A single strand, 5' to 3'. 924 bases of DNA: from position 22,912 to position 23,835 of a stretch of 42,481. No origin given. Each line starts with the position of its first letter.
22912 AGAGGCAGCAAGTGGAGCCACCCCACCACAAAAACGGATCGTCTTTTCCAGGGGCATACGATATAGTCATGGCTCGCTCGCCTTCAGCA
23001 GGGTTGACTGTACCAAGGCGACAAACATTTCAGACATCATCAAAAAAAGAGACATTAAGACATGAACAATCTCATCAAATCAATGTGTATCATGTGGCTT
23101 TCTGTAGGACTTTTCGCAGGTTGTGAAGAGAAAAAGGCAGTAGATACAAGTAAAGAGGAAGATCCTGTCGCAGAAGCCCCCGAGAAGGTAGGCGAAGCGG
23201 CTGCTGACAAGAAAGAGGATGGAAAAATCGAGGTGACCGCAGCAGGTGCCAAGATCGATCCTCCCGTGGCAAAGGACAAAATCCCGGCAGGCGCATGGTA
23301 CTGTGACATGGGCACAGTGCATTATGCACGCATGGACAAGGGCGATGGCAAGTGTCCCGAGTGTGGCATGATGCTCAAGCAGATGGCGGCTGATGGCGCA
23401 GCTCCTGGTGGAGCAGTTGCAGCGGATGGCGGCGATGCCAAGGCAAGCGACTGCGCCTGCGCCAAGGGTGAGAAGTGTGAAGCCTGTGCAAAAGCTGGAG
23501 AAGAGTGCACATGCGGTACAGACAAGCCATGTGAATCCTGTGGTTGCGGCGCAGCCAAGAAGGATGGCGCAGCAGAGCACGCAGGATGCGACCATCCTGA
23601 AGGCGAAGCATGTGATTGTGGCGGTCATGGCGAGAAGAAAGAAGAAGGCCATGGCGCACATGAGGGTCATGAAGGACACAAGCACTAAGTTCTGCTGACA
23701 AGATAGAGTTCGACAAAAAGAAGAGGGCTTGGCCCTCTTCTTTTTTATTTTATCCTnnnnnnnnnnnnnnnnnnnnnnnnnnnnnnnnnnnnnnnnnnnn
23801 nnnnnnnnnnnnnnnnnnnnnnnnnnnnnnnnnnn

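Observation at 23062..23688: Lipoprotein combining a heavy-metal-binding domain with a metallothionein-like Cys/His tail, divergent from copA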

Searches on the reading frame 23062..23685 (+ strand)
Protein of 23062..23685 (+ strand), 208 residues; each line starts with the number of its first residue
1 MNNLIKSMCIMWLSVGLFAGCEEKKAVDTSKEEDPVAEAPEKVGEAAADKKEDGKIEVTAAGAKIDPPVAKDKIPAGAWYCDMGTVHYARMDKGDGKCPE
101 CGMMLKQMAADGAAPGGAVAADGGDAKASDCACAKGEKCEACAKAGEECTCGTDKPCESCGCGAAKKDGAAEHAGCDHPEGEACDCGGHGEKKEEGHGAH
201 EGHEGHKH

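Call 3: search_protein_families(library=pfam, proteins=[window:23062-23685:+], max_evalue=1)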
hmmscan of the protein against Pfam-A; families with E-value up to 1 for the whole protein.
window:23062-23685:+ (208 aa): 0 families

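Call 4: search_protein_families(library=ncbifam, proteins=[window:23062-23685:+], max_evalue=1)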
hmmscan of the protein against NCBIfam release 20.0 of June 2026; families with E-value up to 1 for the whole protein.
window:23062-23685:+ (208 aa): 0 families

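Call 7: find_homologous_proteins(query=window:23062-23685:+, max_evalue=0.01)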
Query window:23062-23685:+ (208 aa): 74 proteins with E <= 0.01 among 465 candidates.
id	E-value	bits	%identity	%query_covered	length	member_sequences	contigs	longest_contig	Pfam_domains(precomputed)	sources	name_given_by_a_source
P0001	4.8e-129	447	98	100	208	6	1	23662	-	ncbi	-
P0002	1.5e-62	230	58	100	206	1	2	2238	-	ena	-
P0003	1.2e-60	223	60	91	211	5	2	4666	-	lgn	-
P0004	3.3e-58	215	56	100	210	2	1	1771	-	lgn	-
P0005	3.3e-44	170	53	100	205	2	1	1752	-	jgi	jgi:hypothetical protein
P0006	6.8e-33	133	49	97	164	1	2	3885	-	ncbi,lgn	-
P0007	7.8e-27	113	55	54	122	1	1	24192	-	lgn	-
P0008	5.0e-25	107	50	50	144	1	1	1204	-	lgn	-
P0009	1.9e-24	105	45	63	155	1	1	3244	-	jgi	jgi:hypothetical protein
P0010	1.2e-23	102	54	50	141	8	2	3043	-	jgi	-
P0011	4.7e-23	100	77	27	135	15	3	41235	-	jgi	jgi:cytoskeletal protein RodZ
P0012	2.8e-22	98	57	44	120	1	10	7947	-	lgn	-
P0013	3.5e-22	98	46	53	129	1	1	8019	-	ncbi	-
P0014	8.1e-22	96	46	50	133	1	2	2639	-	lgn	-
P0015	1.4e-21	96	77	25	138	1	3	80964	-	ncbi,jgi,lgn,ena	-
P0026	1.3e-19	89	64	30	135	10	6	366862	-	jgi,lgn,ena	-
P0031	2.9e-19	88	49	50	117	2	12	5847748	-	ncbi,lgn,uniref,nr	ncbi:hypothetical protein FRD01_12980 [Microvenator marinus]|uniref:Uncharacterized protein n=1 Tax=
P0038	1.4e-18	86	74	25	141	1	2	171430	-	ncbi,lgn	-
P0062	2.3e-14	72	62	25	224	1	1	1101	-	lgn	-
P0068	3.1e-13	68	41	49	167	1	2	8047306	-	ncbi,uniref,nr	ncbi:hypothetical protein FIV42_01675 [Persicimonas caeni]|uniref:Uncharacterized protein n=1 Tax=Pe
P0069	5.2e-13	68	63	25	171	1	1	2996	PF19335.6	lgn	-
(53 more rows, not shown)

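Call 12: find_encoding_contigs(protein=P0001, flank=8000, max_places=4)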
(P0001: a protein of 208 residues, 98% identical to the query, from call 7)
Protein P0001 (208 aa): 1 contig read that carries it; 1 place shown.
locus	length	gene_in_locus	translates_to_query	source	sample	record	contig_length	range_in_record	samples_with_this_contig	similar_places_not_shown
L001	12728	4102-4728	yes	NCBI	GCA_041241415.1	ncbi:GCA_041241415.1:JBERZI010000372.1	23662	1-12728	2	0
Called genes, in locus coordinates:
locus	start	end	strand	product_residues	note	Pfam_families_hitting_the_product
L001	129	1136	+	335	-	-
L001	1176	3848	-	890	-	PF00403:HMA, PF00122:E1-E2_ATPase, PF00702:Hydrolase, PF08282:Hydrolase_3 (faint)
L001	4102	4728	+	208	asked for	-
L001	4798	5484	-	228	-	PF00440:TetR_N, PF13305:TetR_C_33 (weak)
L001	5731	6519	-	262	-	PF04404:ERF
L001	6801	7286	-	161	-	PF00908:dTDP_sugar_isom, PF05523:FdtA (weak), PF14667:Polysacc_synt_C (weak)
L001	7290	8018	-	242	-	PF00483:NTP_transferase, PF12804:NTP_transf_3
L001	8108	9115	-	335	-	PF00106:adh_short (faint), PF01073:3Beta_HSD, PF01370:Epimerase, PF02719:Polysacc_synt_2, PF04321:RmlD_sub_bind, PF07993:NAD_binding_4, PF08659:KR (weak), PF16363:GDP_Man_Dehyd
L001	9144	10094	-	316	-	-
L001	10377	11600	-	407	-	PF13439:Glyco_transf_4 (weak), PF13579:Glyco_trans_4_4 (weak), PF00534:Glycos_transf_1 (weak), PF13692:Glyco_trans_1_4 (weak)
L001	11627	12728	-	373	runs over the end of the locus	PF13439:Glyco_transf_4, PF13579:Glyco_trans_4_4, PF20706:GT4-conflict, PF00534:Glycos_transf_1, PF13692:Glyco_trans_1_4, PF13524:Glyco_trans_1_2 (weak)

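Call 13: find_encoding_contigs(protein=P0031, flank=8000, max_places=3)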
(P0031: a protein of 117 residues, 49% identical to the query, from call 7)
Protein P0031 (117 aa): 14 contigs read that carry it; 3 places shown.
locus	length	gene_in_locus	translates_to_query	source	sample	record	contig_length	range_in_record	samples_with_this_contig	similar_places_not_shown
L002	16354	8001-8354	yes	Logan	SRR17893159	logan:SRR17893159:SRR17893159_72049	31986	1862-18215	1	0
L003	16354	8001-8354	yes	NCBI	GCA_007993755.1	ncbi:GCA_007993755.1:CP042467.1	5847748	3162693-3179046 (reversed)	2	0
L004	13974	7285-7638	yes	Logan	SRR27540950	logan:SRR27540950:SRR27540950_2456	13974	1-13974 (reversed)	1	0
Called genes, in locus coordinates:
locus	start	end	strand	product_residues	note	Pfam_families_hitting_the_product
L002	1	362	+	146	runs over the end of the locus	-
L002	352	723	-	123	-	-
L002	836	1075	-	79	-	PF18993:Rv0078B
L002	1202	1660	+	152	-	-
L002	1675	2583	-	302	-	PF08843:AbiEii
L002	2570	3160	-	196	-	PF19570:DUF6088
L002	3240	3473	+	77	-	PF13173:AAA_14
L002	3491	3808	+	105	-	-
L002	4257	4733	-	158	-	-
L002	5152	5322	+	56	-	-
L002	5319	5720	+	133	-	PF14103:DUF4276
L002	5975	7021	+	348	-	PF00044:Gp_dh_N (faint), PF01113:DapB_N (weak), PF02800:Gp_dh_C (weak)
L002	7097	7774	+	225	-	-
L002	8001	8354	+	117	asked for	-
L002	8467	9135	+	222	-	-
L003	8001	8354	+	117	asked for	-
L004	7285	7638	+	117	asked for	-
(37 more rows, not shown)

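Call 14: find_encoding_contigs(protein=P0068, flank=8000, max_places=3)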
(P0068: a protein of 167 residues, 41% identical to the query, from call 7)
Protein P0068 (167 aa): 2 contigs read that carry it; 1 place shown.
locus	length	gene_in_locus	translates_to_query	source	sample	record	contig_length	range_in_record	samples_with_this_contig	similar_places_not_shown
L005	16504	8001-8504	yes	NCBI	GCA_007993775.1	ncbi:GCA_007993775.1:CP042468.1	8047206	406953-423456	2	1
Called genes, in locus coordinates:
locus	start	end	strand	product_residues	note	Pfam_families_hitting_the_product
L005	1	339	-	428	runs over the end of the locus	PF07690:MFS_1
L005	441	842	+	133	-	PF03965:Penicillinase_R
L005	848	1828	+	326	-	PF01435:Peptidase_M48 (weak), PF05569:Peptidase_M56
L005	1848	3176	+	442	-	PF02321:OEP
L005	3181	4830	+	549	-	PF25917:BSH_RND (faint), PF25973:BSH_CzcB (faint), PF25881:HH_YBHG (weak), PF25919:BSH_CusB (faint), PF25885:HH_EMRA (weak), PF25975:CzcB_C, PF25989:YknX_C (weak)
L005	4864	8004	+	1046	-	PF00873:ACR_tran, PF03176:MMPL (weak)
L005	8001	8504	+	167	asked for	-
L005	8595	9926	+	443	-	PF00069:Pkinase, PF07714:PK_Tyr_Ser-Thr, PF01636:APH (weak), PF03109:ABC1 (weak)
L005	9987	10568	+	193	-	PF12766:Pyridox_oxase_2, PF01243:PNPOx_N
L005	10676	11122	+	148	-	PF00581:Rhodanese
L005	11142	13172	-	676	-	PF02368:Big_2 (weak), PF25390:WD40_RLD, PF00415:RCC1, PF13540:RCC1_2, PF00415:RCC1, PF13540:RCC1_2 (weak), PF25390:WD40_RLD, PF13540:RCC1_2, +1 more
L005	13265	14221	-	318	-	PF02900:LigB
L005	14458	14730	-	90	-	-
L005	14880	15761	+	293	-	PF03851:UvdE, PF01261:AP_endonuc_2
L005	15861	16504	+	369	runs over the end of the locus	PF04536:TPM_phosphatase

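Call 15: search_protein_representatives(protein=window:23062-23685:+)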
Query: 208 residues. Proteins with E-value up to 0.001 (for the whole library): 287; up to 1e-10: 196; up to 1e-30: 4. The best 150 are listed.
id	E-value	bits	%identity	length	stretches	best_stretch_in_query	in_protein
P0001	1.5e-129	447.0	98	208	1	1-208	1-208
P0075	1.5e-39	152.7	44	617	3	34-111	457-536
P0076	1.2e-34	136.7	52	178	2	51-112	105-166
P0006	2.2e-33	132.5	66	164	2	17-123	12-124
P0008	1.6e-25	106.8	58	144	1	10-115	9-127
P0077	1.4e-23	100.4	43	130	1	3-117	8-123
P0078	2.0e-22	96.7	58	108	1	19-110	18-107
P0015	4.5e-22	95.5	66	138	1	31-110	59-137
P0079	6.5e-22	95.0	47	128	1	15-118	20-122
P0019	7.0e-22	94.9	48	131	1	8-127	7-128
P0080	3.0e-21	92.8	49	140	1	3-111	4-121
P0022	6.2e-21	91.8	55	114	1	13-115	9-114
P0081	6.3e-20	88.5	43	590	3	54-111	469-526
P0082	7.6e-20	88.2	54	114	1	34-115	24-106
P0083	7.9e-20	88.2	55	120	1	29-108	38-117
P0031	9.4e-20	87.9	51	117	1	8-111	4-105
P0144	2.6e-15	73.4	47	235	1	31-125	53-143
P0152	4.4e-15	72.7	49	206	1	46-114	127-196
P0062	7.3e-15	72.0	60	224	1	53-105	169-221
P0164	1.8e-14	70.7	53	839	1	36-116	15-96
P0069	1.7e-13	67.5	52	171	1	27-110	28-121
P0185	1.8e-13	67.4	54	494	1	54-112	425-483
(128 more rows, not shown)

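Call 19: search_protein_families(library=pfam, alignment_id=A1, max_evalue=0.1)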
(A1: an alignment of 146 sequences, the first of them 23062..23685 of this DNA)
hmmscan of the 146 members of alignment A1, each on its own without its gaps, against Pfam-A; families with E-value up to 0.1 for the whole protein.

A. member 1, window:23062-23685:+ (208 aa): 0 families

B. families by the number of members that match (of 146 scanned): 49 families (the first 25 are shown)
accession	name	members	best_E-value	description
PF19335.5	HMBD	90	1.3e-07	Heavy metal binding domain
PF13240.11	Zn_Ribbon_1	9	0.0021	zinc-ribbon domain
PF03119.21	DNA_ligase_ZBD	8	0.0038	NAD-dependent DNA ligase C4 zinc finger domain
PF04423.19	Rad50_zn_hook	7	0.0076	Rad50 zinc hook motif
PF10288.14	CTU2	6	0.0019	Cytoplasmic tRNA 2-thiolation protein 2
PF21827.1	New_glue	5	0.00075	New glue protein family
PF06827.20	zf-FPG_IleRS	5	0.0076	Zinc finger found in FPG and IleRS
PF13248.11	Zn_ribbon_3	5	0.0094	zinc-ribbon domain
PF20101.4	DUF6491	4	0.0044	Family of unknown function (DUF6491)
PF24381.1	DUF7537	3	0.00042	Family of unknown function (DUF7537)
PF01396.24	Zn_ribbon_Top1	3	0.038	Topoisomerase DNA binding C4 zinc finger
PF21349.2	RUBY_RBDX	2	0.017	Rubrerythrin, rubredoxin-like domain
PF02945.21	Endonuclease_7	2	0.029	Recombination endonuclease VII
PF12048.14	DUF3530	2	0.042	Protein of unknown function (DUF3530)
PF22747.2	Zn_ribbon_DUF2089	2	0.054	DUF2089 zinc ribbon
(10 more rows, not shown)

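Call 22: search_solved_structures(query=A1, max_evalue=10, show_alignments=3)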
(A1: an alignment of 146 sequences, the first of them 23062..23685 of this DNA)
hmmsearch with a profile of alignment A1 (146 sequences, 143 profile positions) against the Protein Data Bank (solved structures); distinct sequences matched with E-value up to 10: 18.
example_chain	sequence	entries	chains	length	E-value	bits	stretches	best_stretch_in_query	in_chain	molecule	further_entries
8i02_G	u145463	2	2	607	0.038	17.4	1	70-87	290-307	Uncharacterized protein C2F7.07c | Cph2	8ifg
6all_A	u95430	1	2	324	0.06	16.8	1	7-61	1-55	Fe(3+)-citrate-binding protein yfmC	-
5cyb_A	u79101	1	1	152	0.063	16.7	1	8-58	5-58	Lipoprotein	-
8uxz_D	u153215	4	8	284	0.1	16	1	73-113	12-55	Acetyl-coenzyme A carboxylase carboxyl transferase subunit beta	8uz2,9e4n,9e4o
2f9y_B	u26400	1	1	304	0.12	15.9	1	73-112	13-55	Acetyl-coenzyme A carboxylase carboxyl transferase subunit beta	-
8i3f_B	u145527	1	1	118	0.26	14.7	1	70-87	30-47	RCO1 isoform 1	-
5joq_A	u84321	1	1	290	0.27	14.7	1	7-44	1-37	Lmo2184 protein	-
2yp6_A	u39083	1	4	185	0.54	13.7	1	7-45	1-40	THIOREDOXIN FAMILY PROTEIN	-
7oje_A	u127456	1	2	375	0.62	13.5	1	102-125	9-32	Lys-63-specific deubiquitinase ZUFSP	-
1l8d_A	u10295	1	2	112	0.65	13.4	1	96-117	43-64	DNA double-strand break repair rad50 ATPase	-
6zff_A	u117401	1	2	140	0.87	13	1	96-117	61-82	DNA double-strand break repair Rad50 ATPase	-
1w7f_A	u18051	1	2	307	1.2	12.6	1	7-45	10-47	BETA-LACTAMASE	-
28lk_A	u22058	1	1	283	1.3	12.4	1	11-58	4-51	complement-inhibiting protein ChiB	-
7yi0_F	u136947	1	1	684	1.6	12.1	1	70-87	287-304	Transcriptional regulatory protein RCO1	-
7yi0_D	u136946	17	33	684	1.6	12.1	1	70-87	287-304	Transcriptional regulatory protein RCO1 | RCO1 isoform 1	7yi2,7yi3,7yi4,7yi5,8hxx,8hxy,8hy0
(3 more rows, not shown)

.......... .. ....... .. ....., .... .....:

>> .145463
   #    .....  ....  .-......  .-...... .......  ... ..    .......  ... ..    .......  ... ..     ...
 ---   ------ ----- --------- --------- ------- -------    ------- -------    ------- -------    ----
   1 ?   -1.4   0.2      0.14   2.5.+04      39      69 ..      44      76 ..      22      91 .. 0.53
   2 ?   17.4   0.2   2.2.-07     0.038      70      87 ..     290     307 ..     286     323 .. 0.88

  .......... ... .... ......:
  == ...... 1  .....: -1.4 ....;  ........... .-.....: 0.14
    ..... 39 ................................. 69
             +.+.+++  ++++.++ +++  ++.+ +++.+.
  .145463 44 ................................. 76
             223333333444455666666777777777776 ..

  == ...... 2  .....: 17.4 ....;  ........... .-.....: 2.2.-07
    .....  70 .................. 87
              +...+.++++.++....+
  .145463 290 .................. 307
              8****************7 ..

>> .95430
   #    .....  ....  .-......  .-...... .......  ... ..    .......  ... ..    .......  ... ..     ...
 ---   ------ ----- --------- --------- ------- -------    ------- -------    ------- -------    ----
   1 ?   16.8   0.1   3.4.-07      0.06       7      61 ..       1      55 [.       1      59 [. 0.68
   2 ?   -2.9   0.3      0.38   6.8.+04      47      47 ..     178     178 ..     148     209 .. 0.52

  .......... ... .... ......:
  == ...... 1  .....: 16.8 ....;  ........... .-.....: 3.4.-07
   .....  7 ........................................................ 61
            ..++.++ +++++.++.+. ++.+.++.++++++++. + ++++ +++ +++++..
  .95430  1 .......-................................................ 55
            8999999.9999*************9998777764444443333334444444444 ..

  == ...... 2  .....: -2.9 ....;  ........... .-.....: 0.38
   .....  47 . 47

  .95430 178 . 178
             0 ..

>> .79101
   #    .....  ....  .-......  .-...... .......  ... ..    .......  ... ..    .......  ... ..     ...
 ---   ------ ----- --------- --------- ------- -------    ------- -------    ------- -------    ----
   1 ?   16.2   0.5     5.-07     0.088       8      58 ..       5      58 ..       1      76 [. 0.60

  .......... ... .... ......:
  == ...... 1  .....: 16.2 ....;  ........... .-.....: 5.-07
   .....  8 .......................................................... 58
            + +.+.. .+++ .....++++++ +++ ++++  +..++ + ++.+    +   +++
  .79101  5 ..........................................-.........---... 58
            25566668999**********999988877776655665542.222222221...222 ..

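Call 29: predict_structure(alignment_id=A1)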
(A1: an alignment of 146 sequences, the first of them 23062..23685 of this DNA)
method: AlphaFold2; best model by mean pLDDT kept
length: 208 residues; sequences in the alignment: 146
mean_pLDDT: 66.6   pTM: 0.42
mean pLDDT of the five models: 66.6, 65.9, 65.5, 65.6, 65.0
residues with pLDDT >= 90: 53; 70-90: 10; 50-70: 98; < 50: 47
segments of 3 or more residues with pLDDT < 50: 36-42, 116-126, 166-175, 187-194, 196-199
pLDDT, mean of each block of 10 residues (from residue 1): 59 58 55 51 55 84 94 94 95 95 93 54 49 62 69 65 50 54 58 47 54
secondary structure, 60 per line:
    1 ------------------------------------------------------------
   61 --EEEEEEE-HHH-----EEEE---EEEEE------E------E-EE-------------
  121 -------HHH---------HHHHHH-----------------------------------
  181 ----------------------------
elements in order: E63-69 E79-82 E86-90 H140-145

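Call 35: find_encoding_contigs(protein=P0003, flank=5000, max_places=2)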
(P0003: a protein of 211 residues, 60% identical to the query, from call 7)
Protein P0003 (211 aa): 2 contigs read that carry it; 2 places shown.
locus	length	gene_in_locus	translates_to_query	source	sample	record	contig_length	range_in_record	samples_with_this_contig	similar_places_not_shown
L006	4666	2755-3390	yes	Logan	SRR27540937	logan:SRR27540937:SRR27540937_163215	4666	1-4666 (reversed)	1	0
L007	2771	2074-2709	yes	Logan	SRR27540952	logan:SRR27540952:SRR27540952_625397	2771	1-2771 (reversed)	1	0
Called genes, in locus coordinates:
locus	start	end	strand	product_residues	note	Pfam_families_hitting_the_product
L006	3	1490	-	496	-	?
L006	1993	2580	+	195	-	PF03713:DUF305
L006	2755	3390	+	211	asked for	-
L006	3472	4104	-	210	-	PF00440:TetR_N, PF13305:TetR_C_33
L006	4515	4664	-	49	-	?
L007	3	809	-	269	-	?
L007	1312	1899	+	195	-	PF03713:DUF305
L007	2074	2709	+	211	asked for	-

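Call 36: find_encoding_contigs(protein=P0006, flank=5000, max_places=2)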
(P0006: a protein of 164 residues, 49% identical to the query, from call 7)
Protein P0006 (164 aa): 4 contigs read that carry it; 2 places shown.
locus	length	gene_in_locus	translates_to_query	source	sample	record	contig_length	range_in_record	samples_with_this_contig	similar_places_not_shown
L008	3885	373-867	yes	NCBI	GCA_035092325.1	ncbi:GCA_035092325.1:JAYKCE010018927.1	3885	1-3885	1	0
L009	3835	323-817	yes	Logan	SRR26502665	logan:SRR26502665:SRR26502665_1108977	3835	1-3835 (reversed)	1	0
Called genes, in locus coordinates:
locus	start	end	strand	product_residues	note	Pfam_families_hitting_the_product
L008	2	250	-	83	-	?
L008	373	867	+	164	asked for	-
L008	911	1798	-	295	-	PF03372:Exo_endo_phos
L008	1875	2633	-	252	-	PF00440:TetR_N, PF13305:TetR_C_33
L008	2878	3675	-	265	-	PF04404:ERF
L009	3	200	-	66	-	?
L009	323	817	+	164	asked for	-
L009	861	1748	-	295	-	PF03372:Exo_endo_phos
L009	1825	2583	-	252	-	PF00440:TetR_N, PF13305:TetR_C_33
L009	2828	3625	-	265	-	PF04404:ERF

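Call 37: find_encoding_contigs(protein=P0007, flank=6000, max_places=1)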
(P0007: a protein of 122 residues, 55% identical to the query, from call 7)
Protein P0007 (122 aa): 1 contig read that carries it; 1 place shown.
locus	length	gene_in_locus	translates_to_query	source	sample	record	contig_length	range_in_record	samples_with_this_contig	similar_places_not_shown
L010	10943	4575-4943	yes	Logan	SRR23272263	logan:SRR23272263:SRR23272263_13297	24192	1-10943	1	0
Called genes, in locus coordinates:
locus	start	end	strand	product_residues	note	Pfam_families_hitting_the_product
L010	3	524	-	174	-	?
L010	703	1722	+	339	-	-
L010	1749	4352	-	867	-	PF00403:HMA, PF00122:E1-E2_ATPase, PF00702:Hydrolase, PF12710:HAD (faint), PF08282:Hydrolase_3 (faint)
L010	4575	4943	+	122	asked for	-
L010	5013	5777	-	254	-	PF03372:Exo_endo_phos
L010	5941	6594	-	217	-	PF00440:TetR_N, PF13305:TetR_C_33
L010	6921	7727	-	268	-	PF04404:ERF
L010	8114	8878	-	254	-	PF00106:adh_short, PF08659:KR, PF23441:SDR, PF13561:adh_short_C2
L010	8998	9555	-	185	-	PF00440:TetR_N, PF16925:TetR_C_13, PF21993:TetR_C_13_2 (weak)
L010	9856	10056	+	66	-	-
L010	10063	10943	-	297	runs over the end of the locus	PF03976:PPK2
